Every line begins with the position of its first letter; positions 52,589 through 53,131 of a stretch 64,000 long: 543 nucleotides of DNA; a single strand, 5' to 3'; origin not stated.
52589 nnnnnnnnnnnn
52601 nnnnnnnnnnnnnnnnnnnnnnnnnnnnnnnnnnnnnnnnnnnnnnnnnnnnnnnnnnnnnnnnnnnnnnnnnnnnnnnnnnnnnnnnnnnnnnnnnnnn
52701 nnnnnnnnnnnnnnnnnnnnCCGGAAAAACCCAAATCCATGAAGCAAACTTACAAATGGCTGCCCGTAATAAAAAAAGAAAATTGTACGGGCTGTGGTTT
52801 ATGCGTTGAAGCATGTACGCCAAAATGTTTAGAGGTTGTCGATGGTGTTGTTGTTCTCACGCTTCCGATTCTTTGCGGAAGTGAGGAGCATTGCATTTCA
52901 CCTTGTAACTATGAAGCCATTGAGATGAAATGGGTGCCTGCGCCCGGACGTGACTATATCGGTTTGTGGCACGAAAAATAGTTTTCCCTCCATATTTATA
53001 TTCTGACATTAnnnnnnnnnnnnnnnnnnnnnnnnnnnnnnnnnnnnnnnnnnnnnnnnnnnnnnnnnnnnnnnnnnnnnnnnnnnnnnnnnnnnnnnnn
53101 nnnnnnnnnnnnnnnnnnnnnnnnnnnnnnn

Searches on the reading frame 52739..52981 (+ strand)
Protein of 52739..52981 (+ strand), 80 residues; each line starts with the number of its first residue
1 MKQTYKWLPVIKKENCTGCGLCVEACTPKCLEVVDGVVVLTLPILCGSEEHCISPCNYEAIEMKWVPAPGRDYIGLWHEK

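Call 6: search_protein_families(library=pfam, proteins=[window:52739-52981:+])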
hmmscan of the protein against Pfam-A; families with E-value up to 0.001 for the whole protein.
window:52739-52981:+ (80 aa): 6 families
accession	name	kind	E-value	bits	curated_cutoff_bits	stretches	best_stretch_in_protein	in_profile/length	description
PF12797.12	Fer4_2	-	1.2e-06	28.5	24.5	1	7-26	1-20/22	4Fe-4S binding domain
PF14697.11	Fer4_21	-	1.1e-05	25.9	35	0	10-63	2-59/59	4Fe-4S dicluster domain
PF12838.12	Fer4_7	-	1.3e-05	26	27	1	10-28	32-50/52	4Fe-4S dicluster domain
PF00037.32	Fer4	-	6.8e-05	23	21.1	1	9-26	1-18/24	4Fe-4S binding domain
PF12837.12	Fer4_6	-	0.00022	21.5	25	1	9-26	2-19/24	4Fe-4S binding domain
PF13187.11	Fer4_9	-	0.00027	21.3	27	0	14-29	35-50/52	4Fe-4S dicluster domain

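Call 32: search_protein_families(library=ncbifam, proteins=[window:52739-52981:+], max_evalue=0.001)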
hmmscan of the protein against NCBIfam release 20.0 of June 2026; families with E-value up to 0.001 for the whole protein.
window:52739-52981:+ (80 aa): 15 families
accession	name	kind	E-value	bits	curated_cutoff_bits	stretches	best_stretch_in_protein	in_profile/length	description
NF040770.1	hetero_SS_HdrA2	exception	1.4e-05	23.4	1100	1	9-65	572-627/777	CoB-CoM heterodisulfide reductase HdrA2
NF003475.0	PRK05113.1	equivalog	2.8e-05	24.1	203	1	6-67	105-166/190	electron transport complex subunit RsxB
NF041891.1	hdrA_Methbact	equivalog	2.8e-05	22.5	1300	1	9-64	567-621/762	ferredoxin:CoB-CoM heterodisulfide reductase subunit HdrA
NF043069.1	T4HPD_activ_SAM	equivalog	5.6e-05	22.7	425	1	10-63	47-99/299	trans-4-hydroxy-L-proline dehydratase activase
NF038196.1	ferrodoxin_EFR1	subfamily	7.1e-05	23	75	1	13-65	183-233/242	EFR1 family ferrodoxin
TIGR02700.1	flavo_MJ0208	hypoth_equivalog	8.5e-05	21.9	251.35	1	10-62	144-195/234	dihydromethanopterin reductase (acceptor)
NF040864.1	HgcB_ferredoxin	equivalog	0.00013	21.8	99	1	11-64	11-64/93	mercury methylation ferredoxin HgcB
TIGR01944.1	rnfB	subfamily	0.00014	21.4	68.7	1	6-67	105-166/190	RnfABCDGE type electron transport complex subunit B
NF001988.0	PRK00783.1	equivalog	0.00017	21.4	153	1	4-67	159-224/266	DNA-directed RNA polymerase subunit D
NF005415.0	PRK06991.1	equivalog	0.00029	20.6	281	1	8-66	79-137/284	electron transport complex subunit RsxB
NF045874.1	Vhu_polyferre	exception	0.00032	19.6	600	1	11-64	193-246/381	F420-non-reducing hydrogenase associated-polyferredoxin VhuB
NF043039.1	HgcAB_like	equivalog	0.00053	19.7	285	1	5-61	291-349/350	HgcAB-like fusion protein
NF041836.1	rnfB_Methano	equivalog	0.00062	19.3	445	0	6-33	237-264/265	Rnf electron transport complex subunit RnfB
NF040612.1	F420_dehyd_FpoI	exception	0.00081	19.2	180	1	2-36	30-64/135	F420H2 dehydrogenase subunit FpoI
TIGR04041.1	activase_YjjW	hypoth_equivalog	0.00092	18.7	250.2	0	14-60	41-86/276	YjjW family glycine radical enzyme activase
